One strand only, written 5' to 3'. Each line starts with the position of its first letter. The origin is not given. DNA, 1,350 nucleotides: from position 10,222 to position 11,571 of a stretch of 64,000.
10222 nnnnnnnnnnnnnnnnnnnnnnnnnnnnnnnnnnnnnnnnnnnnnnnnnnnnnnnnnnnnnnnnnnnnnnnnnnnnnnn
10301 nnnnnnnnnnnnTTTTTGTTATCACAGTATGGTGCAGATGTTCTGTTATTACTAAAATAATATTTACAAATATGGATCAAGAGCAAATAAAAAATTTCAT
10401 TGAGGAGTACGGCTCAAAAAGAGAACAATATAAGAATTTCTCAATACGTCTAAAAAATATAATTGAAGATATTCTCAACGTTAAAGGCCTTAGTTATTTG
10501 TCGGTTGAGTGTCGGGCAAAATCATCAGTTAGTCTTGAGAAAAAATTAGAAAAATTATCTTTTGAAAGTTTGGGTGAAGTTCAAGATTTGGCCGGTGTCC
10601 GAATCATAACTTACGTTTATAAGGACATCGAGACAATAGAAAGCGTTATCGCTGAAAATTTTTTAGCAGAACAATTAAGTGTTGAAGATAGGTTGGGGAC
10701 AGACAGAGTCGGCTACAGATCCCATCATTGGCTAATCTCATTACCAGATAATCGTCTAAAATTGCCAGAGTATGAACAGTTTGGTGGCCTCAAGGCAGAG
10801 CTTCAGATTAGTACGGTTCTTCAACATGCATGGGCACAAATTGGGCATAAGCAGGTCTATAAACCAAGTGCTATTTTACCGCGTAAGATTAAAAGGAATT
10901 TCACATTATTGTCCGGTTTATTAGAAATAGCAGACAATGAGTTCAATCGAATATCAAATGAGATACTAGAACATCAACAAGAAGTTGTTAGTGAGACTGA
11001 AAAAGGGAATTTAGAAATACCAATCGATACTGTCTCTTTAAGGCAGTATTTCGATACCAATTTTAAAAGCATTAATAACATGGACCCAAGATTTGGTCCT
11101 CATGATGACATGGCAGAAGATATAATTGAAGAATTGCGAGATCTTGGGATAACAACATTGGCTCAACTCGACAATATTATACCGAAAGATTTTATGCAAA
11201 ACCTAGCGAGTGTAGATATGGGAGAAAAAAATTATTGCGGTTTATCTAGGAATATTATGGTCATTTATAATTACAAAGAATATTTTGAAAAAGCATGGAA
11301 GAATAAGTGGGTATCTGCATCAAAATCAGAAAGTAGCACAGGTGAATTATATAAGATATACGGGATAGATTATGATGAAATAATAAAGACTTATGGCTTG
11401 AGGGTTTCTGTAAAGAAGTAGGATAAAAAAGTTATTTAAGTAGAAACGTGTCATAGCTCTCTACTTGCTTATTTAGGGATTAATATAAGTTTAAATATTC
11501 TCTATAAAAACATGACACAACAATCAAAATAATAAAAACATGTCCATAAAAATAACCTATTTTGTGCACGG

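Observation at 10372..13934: RelA/SpoT-domain synthetase with long unknown C-terminus, followed by an operon of histidine phosphatase, two NUDIX hydrolases and a methyltransferase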

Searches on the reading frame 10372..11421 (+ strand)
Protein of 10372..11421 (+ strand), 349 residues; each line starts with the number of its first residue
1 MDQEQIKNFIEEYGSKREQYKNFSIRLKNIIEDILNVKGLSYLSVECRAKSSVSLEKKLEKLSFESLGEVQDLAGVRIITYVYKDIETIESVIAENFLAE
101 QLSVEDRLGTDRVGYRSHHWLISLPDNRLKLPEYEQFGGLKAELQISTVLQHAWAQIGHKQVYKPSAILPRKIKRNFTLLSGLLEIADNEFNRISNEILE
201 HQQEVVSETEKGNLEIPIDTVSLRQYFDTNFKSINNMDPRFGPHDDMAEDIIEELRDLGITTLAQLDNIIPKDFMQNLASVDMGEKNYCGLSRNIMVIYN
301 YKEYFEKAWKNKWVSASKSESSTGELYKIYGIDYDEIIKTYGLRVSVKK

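Call 3: search_protein_families(library=pfam, proteins=[window:10372-11421:+], max_evalue=0.01)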
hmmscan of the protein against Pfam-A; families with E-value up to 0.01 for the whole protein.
window:10372-11421:+ (349 aa): 1 family
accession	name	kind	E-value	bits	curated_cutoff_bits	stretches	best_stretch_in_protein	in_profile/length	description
PF04607.23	RelA_SpoT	-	1.1e-14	55.1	27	1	48-165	2-110/113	Region found in RelA / SpoT proteins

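Call 4: search_protein_families(library=padloc, proteins=[window:10372-11421:+], max_evalue=0.01)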
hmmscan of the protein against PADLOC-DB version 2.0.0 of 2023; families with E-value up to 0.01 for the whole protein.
window:10372-11421:+ (349 aa): 1 family
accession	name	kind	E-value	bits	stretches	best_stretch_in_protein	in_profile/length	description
PDLC04999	PDC-S33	-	4.1e-18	63.9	1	17-213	41-236/349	-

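Call 5: search_protein_families(library=ncbifam, proteins=[window:10372-11421:+], max_evalue=0.01)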
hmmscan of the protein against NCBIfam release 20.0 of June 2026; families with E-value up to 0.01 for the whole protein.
window:10372-11421:+ (349 aa): 2 families
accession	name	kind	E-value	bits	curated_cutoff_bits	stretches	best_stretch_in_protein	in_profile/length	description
NF053588.1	GTPPhKinYjbM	equivalog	2.7e-14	53.4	320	1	21-203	15-197/201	GTP diphosphokinase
TIGR00691.1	spoT_relA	subfamily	0.00042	18.8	499.2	1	4-117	171-280/687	RelA/SpoT family protein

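Call 8: find_homologous_proteins(query=window:10372-11421:+, max_evalue=0.001)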
Query window:10372-11421:+ (349 aa): 271 proteins with E <= 0.001 among 2756 candidates; the best 120 are listed.
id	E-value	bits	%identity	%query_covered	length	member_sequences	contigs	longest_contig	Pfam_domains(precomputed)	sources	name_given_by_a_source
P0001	1.1e-226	769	100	100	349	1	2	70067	PF04607.24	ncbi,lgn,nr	ncbi:MAG: hypothetical protein KBC81_03050 [Candidatus Pacebacteria bacterium]|nr:hypothetical prote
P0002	8.2e-121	421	56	98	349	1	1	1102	PF04607.24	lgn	-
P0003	1.4e-119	417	55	98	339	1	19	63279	PF04607.24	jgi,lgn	jgi:ppGpp synthetase/RelA/SpoT-type nucleotidyltranferase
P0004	9.7e-119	414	56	99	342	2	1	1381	PF04607.24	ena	-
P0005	3.1e-111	390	55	98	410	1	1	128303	PF04607.24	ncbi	-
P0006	1.9e-110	387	55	95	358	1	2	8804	PF04607.24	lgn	-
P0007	4.5e-109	383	52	100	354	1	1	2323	PF04607.24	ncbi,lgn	-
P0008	1.2e-105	371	52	95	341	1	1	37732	PF04607.24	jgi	jgi:putative GTP pyrophosphokinase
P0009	2.9e-105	370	51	97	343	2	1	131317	PF04607.24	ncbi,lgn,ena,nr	ncbi:RelA/SpoT domain-containing protein [Candidatus Nomurabacteria bacterium]|nr:RelA/SpoT domain-c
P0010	5.2e-105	369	52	98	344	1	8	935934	PF04607.24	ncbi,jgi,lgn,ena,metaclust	jgi:putative GTP pyrophosphokinase|metaclust:\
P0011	9.9e-105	368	52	96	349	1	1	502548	PF04607.24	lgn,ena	-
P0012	1.6e-104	368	53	97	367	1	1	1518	PF04607.24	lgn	-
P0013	3.0e-104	367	52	99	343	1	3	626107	PF04607.24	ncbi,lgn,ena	-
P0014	9.8e-104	365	52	98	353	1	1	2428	PF04607.24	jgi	jgi:ppGpp synthetase/RelA/SpoT-type nucleotidyltranferase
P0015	1.2e-103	365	50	97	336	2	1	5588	PF04607.24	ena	-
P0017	8.5e-101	355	53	94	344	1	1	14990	PF04607.24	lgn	-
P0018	9.4e-101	355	51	98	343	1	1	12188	PF04607.24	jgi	jgi:putative GTP pyrophosphokinase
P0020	1.7e-98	348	49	98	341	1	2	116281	PF04607.24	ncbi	-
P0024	2.8e-85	304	45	97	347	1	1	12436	PF04607.24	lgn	-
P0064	1.6e-56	210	35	97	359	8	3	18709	PF04607.24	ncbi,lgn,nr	ncbi:GTP pyrophosphokinase [Vibrio cholerae]|nr:hypothetical protein [Vibrio cholerae]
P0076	1.9e-54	203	37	95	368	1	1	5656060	PF04607.24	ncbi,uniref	ncbi:hypothetical protein [Metabacillus sp. FJAT-53654]|uniref:RelA/SpoT domain-containing protein n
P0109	1.5e-46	177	32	96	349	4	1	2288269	PF04607.24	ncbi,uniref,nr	ncbi:hypothetical protein PQE20_21590 [Vibrio harveyi]|uniref:GTP pyrophosphokinase n=1 Tax=Vibrio h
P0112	5.4e-44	169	33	83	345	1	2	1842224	PF04607.24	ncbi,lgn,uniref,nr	ncbi:GTP pyrophosphokinase [Nitrospirillum amazonense]|uniref:PpGpp synthetase/RelA/SpoT-type nucleo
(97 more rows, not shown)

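Call 9: search_solved_structures(query=window:10372-11421:+, max_evalue=1, show_alignments=2)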
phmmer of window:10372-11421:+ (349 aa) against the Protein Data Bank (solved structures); distinct sequences matched with E-value up to 1: 10.
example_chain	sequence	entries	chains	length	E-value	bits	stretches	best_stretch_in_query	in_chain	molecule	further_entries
6fgk_A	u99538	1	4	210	1.1e-10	44.4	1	58-177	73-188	GTP pyrophosphokinase YwaC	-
3l9d_A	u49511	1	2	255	2.2e-10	43.4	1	50-213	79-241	Putative GTP pyrophosphokinase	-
5ded_D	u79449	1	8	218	2.3e-10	43.3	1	37-212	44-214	GTP pyrophosphokinase YjbM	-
5f2v_V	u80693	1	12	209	2.8e-10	43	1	45-212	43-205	GTP pyrophosphokinase YjbM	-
5dec_A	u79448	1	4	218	2.9e-10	43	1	43-212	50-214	GTP pyrophosphokinase YjbM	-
2be3_A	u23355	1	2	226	1.3e-07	34.2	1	48-202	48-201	GTP pyrophosphokinase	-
6ewz_A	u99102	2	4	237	1.6e-06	30.7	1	44-200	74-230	GTP pyrophosphokinase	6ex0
6fgj_A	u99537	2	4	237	2.5e-06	30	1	44-170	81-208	GTP pyrophosphokinase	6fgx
1gk6_A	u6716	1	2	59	0.39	13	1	4-42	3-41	VIMENTIN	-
3l4g_A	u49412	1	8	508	0.54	12.5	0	295-338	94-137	Phenylalanyl-tRNA synthetase alpha chain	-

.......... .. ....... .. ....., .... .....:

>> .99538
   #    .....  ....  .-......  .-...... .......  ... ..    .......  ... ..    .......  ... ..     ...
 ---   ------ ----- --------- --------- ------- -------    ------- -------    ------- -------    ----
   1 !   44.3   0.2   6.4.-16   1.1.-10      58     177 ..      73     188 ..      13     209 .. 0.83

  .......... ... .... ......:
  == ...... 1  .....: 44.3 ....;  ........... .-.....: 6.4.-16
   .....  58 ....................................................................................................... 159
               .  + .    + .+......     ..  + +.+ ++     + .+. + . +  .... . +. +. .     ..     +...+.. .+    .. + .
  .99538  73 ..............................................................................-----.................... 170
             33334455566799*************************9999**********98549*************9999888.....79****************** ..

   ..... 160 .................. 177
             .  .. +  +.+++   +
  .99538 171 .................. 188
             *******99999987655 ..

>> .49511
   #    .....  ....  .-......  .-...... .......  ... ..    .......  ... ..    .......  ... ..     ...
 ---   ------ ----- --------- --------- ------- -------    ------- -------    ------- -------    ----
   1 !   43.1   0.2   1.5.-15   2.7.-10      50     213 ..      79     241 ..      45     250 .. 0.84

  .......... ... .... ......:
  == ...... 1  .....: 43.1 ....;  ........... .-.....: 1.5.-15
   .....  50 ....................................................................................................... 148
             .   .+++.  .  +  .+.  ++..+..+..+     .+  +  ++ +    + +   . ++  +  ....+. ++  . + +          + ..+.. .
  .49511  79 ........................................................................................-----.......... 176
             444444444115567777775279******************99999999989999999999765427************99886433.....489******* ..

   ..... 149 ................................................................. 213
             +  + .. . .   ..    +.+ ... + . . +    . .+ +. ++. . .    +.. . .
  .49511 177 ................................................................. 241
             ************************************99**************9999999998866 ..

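Call 11: find_encoding_contigs(protein=P0003, flank=6000, max_places=4)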
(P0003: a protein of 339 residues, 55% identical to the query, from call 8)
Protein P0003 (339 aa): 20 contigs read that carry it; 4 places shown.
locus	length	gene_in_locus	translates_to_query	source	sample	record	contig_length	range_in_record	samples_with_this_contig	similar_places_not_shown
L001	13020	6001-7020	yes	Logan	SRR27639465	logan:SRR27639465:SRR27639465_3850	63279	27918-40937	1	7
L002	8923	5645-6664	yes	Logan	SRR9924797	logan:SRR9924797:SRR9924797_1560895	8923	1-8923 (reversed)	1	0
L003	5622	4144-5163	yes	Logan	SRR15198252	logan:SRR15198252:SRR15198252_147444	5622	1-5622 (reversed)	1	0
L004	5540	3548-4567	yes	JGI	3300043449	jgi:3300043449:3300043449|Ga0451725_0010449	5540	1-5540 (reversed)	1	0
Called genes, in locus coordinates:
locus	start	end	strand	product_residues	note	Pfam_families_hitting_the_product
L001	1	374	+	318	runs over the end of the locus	PF02086:MethyltransfD12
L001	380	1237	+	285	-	PF04556:DpnII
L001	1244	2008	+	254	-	PF01555:N6_N4_Mtase, PF01170:UPF0020 (weak), PF08241:Methyltransf_11 (faint), PF13649:Methyltransf_25 (faint), PF01555:N6_N4_Mtase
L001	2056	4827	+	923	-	PF02463:SMC_N (faint)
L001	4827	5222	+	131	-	-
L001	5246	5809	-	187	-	PF09397:FtsK_gamma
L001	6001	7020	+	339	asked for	PF04607:RelA_SpoT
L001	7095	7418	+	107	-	-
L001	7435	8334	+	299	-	PF10017:Methyltransf_33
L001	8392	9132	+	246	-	PF03372:Exo_endo_phos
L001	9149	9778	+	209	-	PF00702:Hydrolase, PF13419:HAD_2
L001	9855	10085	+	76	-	-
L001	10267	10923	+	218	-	PF00753:Lactamase_B, PF13483:Lactamase_B_3, PF12706:Lactamase_B_2 (weak)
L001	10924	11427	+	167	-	PF00293:NUDIX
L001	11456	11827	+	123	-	-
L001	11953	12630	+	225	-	-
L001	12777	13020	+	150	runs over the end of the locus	PF00293:NUDIX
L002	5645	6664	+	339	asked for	PF04607:RelA_SpoT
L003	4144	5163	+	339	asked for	PF04607:RelA_SpoT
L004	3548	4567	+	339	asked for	PF04607:RelA_SpoT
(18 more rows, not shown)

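Call 12: find_encoding_contigs(protein=P0010, flank=6000, max_places=3)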
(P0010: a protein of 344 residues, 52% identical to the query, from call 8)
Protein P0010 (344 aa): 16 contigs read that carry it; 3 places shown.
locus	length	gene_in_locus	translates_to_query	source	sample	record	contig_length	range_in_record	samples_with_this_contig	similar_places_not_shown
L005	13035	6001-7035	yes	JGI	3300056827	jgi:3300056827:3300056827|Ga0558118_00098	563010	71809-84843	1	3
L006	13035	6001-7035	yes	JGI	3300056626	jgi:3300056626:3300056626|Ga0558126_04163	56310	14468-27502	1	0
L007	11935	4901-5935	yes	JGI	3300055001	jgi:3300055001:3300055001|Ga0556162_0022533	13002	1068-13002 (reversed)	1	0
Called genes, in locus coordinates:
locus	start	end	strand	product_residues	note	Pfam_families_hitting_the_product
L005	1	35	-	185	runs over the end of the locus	PF01765:RRF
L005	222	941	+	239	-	PF00929:RNase_T, PF01612:DNA_pol_A_exo1 (weak), PF20600:ExoX-like_C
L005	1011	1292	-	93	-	-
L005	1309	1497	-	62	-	-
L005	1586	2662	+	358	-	PF02646:RmuC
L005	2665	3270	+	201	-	PF02666:PS_Dcarbxylase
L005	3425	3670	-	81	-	-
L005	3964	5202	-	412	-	PF00817:IMS, PF11798:IMS_HHH (weak), PF11799:IMS_C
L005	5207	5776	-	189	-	PF00717:Peptidase_S24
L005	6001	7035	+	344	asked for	PF04607:RelA_SpoT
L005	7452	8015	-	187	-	PF13302:Acetyltransf_3 (weak), PF00583:Acetyltransf_1, PF13673:Acetyltransf_10, PF13508:Acetyltransf_7, PF08445:FR47 (weak)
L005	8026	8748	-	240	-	PF00351:Biopterin_H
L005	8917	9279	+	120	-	PF08818:DUF1801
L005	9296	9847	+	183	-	PF00293:NUDIX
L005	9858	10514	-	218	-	PF08241:Methyltransf_11 (faint), PF13649:Methyltransf_25 (faint)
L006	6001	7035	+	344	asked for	PF04607:RelA_SpoT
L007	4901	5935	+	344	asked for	PF04607:RelA_SpoT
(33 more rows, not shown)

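Call 15: search_solved_structures(query=A1, max_evalue=10, show_alignments=0)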
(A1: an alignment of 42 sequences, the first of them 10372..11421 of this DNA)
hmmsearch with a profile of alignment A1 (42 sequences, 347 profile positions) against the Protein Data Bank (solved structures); distinct sequences matched with E-value up to 10: 19.
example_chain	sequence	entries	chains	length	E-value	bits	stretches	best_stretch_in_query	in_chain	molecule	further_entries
3l9d_A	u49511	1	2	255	2.1e-25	92.9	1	42-215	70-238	Putative GTP pyrophosphokinase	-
2be3_A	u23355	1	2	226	5e-25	91.7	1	40-207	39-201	GTP pyrophosphokinase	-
5f2v_V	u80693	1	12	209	4.5e-22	81.9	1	43-216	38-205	GTP pyrophosphokinase YjbM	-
5dec_A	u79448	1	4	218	6.2e-22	81.5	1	42-216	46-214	GTP pyrophosphokinase YjbM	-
5ded_D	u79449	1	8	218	7e-22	81.3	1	42-216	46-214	GTP pyrophosphokinase YjbM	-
6fgk_A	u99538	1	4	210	1.3e-20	77.1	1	42-204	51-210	GTP pyrophosphokinase YwaC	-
6fgj_A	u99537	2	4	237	6.2e-15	58.5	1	40-173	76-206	GTP pyrophosphokinase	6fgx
6ewz_A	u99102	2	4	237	1.2e-14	57.6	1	40-173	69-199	GTP pyrophosphokinase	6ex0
9erv_A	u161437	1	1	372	2.5e-06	30.2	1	45-230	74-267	RelA/SpoT family protein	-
7ztb_A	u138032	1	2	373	2.5e-06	30.2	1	45-230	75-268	RelA/SpoT family protein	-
9s6k_B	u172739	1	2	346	0.0093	18.4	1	36-124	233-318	GTP pyrophosphokinase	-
7ohg_A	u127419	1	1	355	0.084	15.3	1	18-81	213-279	Guanosine-3',5'-bis(Diphosphate) 3'-pyrophosphohydrolase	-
6s2t_A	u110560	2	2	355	0.084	15.3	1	18-81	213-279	(P)ppGpp synthetase I, SpoT/RelA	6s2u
6s2v_A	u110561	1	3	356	0.085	15.3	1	18-81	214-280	(P)ppGpp synthetase I, SpoT/RelA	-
5xnx_A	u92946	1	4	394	0.3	13.5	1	6-89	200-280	Bifunctional (p)ppGpp synthase/hydrolase RelA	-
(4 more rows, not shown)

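Call 17: find_related_loci(query=A1, collection=genome_contigs, flank=8000)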
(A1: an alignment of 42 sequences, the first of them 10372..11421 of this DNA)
Query A1 (349 aa) in genome_contigs; peptide patterns used: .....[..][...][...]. (x = any residue, [..] = any of these).
600 stretches matched a pattern (row limit reached: there are more); 595 encode a relative of the query (tblastn E <= 1e-3); the best 80 are kept; 80 distinct loci.
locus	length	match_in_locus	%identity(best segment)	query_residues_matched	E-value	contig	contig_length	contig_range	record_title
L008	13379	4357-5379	39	4-346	9e-78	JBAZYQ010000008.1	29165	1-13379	MAG: Candidatus Nanoarchaeia archaeon isolate SO_2017_GW1_84 NODE_6735_length_29165_cov_1.235209_OW334_2017, whole genom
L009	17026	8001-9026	38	8-345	2e-66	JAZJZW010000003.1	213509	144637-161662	MAG: Bacteroidota bacterium isolate ADI_H2L1_1_122_18_3-bin041_1 ADIH2L11_B041_1_000000000003, whole genome shotgun sequ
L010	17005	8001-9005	36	13-345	4e-65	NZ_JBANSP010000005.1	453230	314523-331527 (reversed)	Paenibacillus sp. YIM B09110 Scaffold5, whole genome shotgun sequence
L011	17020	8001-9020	35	10-346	2e-61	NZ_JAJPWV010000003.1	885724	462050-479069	Mucilaginibacter roseus strain LMG 28454 Contig003, whole genome shotgun sequence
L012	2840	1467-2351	38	13-309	1e-61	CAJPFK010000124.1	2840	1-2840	Methylophilaceae bacterium isolate MTYP genome assembly, contig: CONTIG_124, whole genome shotgun sequence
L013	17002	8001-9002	35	1-339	2e-58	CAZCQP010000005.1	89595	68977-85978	MAG TPA_asm: uncultured Eubacteriales bacterium isolate SRP242652_co2_145 genome assembly, contig: NODE_327_length_89595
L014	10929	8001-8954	34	23-345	2e-58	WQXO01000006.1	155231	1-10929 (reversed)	MAG: Oscillospiraceae bacterium isolate Emb289P3bin19 Ga0123356_10000031, whole genome shotgun sequence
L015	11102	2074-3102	34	5-344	3e-57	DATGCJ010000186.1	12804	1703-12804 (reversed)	MAG TPA_asm: Halanaerobiales bacterium isolate SMAG_U9645 k141_160630, whole genome shotgun sequence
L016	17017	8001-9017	35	4-343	3e-56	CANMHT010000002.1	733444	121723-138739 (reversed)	uncultured Polaribacter sp. isolate 4-600-3Z.fasta genome assembly, contig: NODE_2, whole genome shotgun sequence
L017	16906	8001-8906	34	13-314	3e-56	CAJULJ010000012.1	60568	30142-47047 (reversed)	MAG TPA_asm: uncultured Oscillospiraceae bacterium isolate MGBC143610 genome assembly, contig: MGBC143610.12, whole geno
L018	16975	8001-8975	38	10-332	4e-56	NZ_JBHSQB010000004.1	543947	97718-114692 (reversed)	Flavobacterium qiangtangense strain CGMCC 1.12706 soapdenovo_K_127_4, whole genome shotgun sequence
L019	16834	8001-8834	38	69-345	3e-55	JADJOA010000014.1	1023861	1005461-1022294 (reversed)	MAG: Bacteroidetes bacterium isolate Fred_18-Q3-R57-64_BAT3C.256 tig00351680-10-10233750, whole genome shotgun sequence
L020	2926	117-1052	35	4-313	1e-54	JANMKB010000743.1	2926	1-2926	MAG: Blastocatellia bacterium isolate OTE_64_metabat_263 OTE_64_k141_3986551, whole genome shotgun sequence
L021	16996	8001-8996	31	1-332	2e-53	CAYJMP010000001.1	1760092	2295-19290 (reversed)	MAG TPA_asm: uncultured Ignavibacteria bacterium isolate ERP124720_co1_51 genome assembly, contig: NODE_1_length_1760092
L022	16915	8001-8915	36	15-313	2e-52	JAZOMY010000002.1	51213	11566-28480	MAG: Ruminococcus sp. isolate T1900045644_YK20190338.MAGScoT_cleanbin_000005 SGB_8152_k141_436635, whole genome shotgun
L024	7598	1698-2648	36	2-310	3e-52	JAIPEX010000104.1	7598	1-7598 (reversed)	MAG: Halanaerobiales bacterium isolate Tobar18m-G9 Tobar18m-C3607, whole genome shotgun sequence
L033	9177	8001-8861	36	7-287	3e-46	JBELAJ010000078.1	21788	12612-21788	MAG: Terriglobia bacterium isolate SPRUCE 90 SPRUCE_90_78, whole genome shotgun sequence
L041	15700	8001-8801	36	7-267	4e-42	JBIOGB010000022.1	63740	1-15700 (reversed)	MAG: Candidatus Acidiferrales bacterium isolate GcC11-7 k141_52203_length_63740_cov_82.8682, whole genome shotgun sequen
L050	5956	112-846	34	1-242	5e-40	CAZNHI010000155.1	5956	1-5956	MAG TPA_asm: uncultured Dehalococcoidia bacterium isolate SRP136066_co1_19 genome assembly, contig: NODE_22315_length_59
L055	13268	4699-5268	42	13-198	8e-40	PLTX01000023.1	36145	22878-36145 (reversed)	MAG: Verrucomicrobia bacterium isolate bog_1451 73.20120700_S1D.122_contig_30326, whole genome shotgun sequence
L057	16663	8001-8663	37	7-223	3e-39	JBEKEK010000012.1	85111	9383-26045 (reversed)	MAG: Trebonia sp. isolate SPRUCE 204 SPRUCE_204_12, whole genome shotgun sequence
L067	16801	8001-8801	36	10-270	9e-39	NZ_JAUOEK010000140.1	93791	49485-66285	Flavivirga aquimarina strain KCTC 52353 k141_40, whole genome shotgun sequence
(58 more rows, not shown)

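Call 24: find_encoding_contigs(protein=P0064, flank=8000, max_places=3)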
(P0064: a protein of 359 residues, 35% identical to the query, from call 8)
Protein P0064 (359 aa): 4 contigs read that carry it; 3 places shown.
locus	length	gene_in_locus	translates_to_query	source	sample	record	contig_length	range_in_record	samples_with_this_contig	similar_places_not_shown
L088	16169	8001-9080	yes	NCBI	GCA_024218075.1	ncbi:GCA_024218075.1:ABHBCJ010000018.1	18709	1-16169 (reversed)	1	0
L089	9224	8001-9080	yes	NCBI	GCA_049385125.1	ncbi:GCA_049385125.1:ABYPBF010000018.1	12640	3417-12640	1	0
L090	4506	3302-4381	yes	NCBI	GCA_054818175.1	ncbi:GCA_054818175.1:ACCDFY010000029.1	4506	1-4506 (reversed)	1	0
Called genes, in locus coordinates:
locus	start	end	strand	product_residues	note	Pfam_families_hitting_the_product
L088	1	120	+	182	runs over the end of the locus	-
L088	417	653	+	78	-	PF12493:DUF3709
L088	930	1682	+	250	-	PF18735:HEPN_RiboL-PSP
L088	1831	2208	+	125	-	-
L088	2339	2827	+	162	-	PF00583:Acetyltransf_1, PF13673:Acetyltransf_10, PF13508:Acetyltransf_7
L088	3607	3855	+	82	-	PF12493:DUF3709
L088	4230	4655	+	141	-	-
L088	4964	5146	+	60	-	PF04875:DUF645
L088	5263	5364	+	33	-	-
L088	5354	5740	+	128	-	PF00903:Glyoxalase, PF12681:Glyoxalase_2 (weak)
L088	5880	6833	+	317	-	PF16289:PIN_12, PF18476:PIN_8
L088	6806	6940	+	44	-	-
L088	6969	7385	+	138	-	PF09346:SMI1_KNR4, PF14568:SUKH_6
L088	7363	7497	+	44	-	-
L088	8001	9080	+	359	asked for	PF04607:RelA_SpoT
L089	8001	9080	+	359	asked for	PF04607:RelA_SpoT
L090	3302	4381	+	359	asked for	PF04607:RelA_SpoT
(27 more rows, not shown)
